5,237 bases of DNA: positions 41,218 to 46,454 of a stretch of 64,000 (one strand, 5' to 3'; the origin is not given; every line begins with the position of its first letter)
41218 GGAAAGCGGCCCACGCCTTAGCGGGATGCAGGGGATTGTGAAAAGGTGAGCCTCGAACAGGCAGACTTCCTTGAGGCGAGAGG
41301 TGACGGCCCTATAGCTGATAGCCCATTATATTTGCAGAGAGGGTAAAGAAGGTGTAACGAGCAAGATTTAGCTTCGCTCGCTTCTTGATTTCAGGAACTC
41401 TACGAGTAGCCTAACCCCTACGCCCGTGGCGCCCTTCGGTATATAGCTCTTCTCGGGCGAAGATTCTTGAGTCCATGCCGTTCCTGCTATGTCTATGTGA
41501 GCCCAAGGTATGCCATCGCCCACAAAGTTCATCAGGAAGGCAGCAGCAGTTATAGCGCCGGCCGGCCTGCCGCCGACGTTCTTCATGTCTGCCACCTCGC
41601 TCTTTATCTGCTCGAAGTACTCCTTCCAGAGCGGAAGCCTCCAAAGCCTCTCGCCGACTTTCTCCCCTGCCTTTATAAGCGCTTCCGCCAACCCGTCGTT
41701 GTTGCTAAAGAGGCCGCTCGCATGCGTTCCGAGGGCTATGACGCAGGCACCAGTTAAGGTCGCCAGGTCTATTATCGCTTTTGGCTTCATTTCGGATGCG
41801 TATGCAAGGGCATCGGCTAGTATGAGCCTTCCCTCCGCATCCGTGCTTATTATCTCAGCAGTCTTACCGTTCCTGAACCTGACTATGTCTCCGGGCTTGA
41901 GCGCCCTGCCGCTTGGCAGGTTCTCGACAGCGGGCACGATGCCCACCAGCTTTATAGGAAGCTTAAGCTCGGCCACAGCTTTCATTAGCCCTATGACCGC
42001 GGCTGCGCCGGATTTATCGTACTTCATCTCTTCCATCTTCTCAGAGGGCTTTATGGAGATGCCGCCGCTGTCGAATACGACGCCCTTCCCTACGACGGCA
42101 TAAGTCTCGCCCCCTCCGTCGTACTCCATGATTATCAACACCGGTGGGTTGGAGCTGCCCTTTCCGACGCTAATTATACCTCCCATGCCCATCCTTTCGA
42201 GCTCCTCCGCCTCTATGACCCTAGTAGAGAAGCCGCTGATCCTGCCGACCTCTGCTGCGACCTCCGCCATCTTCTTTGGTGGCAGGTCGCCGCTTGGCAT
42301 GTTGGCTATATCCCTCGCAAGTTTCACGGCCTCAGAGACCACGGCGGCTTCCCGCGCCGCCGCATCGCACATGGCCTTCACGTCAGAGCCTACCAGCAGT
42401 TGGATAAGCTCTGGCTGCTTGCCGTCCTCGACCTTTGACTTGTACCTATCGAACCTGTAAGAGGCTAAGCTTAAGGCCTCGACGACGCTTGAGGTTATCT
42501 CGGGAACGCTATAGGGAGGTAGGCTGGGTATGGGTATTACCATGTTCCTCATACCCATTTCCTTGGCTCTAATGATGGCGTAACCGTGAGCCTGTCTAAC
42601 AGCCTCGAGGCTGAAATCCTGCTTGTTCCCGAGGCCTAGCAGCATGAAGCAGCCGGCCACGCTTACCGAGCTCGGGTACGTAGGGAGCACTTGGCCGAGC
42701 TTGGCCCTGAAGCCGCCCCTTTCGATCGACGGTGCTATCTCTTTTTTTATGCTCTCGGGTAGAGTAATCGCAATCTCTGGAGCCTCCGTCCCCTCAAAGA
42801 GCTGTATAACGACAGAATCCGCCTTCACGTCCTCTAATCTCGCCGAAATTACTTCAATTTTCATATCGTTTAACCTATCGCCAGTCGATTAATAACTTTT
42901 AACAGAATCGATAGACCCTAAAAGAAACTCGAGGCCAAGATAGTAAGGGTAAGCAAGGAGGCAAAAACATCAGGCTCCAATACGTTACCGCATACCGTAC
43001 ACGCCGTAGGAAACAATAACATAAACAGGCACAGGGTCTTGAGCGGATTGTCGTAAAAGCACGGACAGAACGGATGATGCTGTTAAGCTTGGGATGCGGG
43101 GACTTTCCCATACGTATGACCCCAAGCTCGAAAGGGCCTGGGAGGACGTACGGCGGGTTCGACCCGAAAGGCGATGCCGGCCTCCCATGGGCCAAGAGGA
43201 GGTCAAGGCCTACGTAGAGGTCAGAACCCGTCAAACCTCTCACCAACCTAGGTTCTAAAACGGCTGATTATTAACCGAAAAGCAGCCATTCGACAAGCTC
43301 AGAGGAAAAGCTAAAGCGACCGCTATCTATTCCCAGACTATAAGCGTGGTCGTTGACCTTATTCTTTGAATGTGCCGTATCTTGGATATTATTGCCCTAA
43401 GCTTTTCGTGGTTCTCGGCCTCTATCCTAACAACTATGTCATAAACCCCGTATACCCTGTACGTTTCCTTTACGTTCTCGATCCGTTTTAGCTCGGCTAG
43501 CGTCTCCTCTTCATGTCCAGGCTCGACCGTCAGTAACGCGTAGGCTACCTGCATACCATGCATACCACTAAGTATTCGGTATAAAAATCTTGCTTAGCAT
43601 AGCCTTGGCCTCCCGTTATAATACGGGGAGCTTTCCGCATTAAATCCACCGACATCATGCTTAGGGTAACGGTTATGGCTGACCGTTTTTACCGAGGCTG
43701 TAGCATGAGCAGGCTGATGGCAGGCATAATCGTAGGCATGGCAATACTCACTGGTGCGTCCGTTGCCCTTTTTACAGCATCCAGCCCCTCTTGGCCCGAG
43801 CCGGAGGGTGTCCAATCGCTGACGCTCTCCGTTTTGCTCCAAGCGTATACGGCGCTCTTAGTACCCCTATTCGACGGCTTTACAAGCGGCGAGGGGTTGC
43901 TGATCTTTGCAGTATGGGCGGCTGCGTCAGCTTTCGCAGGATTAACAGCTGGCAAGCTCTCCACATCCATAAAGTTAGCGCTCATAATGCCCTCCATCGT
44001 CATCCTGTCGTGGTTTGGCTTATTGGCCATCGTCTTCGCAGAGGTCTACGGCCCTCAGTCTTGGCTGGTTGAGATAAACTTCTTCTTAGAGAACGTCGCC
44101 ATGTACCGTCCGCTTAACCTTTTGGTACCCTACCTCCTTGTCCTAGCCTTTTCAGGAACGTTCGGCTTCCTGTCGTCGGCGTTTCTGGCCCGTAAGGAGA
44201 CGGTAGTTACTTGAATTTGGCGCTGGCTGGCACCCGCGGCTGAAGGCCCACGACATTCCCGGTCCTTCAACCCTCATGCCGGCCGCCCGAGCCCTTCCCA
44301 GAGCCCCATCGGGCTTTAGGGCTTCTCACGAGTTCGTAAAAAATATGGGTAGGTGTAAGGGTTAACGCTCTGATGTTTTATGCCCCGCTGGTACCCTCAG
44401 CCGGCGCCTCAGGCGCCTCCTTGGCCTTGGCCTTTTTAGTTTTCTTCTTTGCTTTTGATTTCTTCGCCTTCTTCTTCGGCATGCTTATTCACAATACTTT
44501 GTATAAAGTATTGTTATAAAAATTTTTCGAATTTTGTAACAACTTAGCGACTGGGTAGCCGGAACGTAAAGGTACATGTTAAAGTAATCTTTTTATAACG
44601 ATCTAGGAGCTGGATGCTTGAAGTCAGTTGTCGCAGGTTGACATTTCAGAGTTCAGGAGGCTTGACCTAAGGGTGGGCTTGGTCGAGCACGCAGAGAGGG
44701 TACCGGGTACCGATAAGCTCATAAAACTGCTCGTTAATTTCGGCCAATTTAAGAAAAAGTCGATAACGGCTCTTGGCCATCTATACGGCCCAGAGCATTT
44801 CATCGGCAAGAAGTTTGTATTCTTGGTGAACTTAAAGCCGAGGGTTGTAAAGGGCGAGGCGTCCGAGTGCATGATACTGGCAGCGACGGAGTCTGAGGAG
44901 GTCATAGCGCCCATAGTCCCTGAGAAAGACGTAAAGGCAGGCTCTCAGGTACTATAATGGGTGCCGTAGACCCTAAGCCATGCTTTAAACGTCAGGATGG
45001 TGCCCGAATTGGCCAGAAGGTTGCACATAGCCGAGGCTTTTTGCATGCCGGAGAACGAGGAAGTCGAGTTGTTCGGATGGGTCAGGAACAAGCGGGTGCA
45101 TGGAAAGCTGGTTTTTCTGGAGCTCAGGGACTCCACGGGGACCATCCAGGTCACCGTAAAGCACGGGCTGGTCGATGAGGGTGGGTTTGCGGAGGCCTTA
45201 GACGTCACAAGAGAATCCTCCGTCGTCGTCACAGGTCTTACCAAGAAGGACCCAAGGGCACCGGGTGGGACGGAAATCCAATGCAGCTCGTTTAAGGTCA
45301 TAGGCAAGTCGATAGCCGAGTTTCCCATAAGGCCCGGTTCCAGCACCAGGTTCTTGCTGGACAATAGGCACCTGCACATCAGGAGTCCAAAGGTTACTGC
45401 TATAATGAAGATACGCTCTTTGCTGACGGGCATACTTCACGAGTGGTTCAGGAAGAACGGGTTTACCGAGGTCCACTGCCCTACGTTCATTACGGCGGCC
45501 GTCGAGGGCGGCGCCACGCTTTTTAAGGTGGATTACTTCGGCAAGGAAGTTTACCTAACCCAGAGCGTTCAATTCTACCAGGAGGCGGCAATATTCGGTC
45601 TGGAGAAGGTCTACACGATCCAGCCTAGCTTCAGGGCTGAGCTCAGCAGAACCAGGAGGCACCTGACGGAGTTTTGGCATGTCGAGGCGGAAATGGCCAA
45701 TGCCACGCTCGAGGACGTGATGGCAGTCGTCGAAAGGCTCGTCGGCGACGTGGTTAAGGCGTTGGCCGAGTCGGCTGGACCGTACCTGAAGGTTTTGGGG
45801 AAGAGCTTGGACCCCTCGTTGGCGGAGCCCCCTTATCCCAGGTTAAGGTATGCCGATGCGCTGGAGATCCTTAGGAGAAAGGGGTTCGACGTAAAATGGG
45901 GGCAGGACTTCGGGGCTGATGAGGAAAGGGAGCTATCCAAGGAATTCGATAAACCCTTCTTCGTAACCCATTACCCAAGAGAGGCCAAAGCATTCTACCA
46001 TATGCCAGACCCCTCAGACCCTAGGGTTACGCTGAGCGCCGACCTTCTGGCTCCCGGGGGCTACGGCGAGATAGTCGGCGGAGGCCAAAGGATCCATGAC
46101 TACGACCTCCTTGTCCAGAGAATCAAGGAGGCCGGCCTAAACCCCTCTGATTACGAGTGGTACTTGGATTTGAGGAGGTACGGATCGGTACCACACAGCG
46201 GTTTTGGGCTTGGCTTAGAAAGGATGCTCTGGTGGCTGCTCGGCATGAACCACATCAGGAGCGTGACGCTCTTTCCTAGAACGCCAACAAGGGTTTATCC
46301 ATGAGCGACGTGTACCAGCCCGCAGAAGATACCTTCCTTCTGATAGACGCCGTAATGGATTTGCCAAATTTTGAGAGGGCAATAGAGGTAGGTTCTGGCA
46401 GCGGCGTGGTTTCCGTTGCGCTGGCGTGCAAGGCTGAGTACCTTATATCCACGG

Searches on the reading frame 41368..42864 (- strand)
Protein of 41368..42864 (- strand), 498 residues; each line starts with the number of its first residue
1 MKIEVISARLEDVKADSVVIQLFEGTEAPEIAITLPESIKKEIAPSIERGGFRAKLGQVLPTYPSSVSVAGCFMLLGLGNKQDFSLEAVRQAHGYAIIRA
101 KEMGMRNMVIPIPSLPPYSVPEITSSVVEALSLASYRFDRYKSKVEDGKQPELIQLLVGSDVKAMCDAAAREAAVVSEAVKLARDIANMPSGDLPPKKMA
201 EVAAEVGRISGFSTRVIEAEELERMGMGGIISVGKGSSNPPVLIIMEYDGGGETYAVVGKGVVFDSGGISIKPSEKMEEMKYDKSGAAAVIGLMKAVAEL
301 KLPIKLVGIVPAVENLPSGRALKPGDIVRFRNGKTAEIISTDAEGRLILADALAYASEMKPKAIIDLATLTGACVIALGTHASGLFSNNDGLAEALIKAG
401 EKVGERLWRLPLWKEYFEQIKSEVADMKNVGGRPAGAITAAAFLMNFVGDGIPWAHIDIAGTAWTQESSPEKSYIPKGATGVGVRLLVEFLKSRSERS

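Call 45: search_protein_families(library=pfam, proteins=[window:41368-42864:-], max_evalue=0.00001)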
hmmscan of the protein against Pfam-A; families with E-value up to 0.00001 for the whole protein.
window:41368-42864:- (498 aa): 2 families
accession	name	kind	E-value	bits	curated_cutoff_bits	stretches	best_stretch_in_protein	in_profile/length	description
PF00883.26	Peptidase_M17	-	3.7e-125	417.7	25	1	182-488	2-310/310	Cytosol aminopeptidase family, catalytic domain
PF02789.23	Peptidase_M17_N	-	2.6e-18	66.6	23.4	1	19-144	1-128/129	Cytosol aminopeptidase family, N-terminal domain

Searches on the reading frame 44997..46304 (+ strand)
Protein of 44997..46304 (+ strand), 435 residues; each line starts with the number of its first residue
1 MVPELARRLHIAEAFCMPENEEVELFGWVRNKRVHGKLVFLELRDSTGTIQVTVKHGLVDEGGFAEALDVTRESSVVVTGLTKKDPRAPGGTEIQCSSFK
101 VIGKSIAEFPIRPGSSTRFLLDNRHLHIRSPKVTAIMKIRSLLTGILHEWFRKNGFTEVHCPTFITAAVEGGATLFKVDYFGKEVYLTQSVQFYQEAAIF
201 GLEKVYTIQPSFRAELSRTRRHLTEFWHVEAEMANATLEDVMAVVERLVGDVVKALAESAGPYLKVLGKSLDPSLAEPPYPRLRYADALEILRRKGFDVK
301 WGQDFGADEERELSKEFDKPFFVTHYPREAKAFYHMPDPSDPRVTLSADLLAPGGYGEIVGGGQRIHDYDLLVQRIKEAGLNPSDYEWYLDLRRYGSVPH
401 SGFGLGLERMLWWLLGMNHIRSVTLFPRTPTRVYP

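Call 45: search_protein_families(library=pfam, proteins=[window:44997-46304:+], max_evalue=0.00001)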
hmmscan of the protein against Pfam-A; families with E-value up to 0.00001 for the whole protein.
window:44997-46304:+ (435 aa): 2 families
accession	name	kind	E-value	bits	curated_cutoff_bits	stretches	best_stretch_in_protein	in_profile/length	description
PF00152.25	tRNA-synt_2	-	7.9e-77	258.8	25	1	119-429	4-307/308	tRNA synthetases class II (D, K and N)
PF01336.31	tRNA_anti-codon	-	4.3e-15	55.9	27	1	23-102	1-75/75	OB-fold nucleic acid binding domain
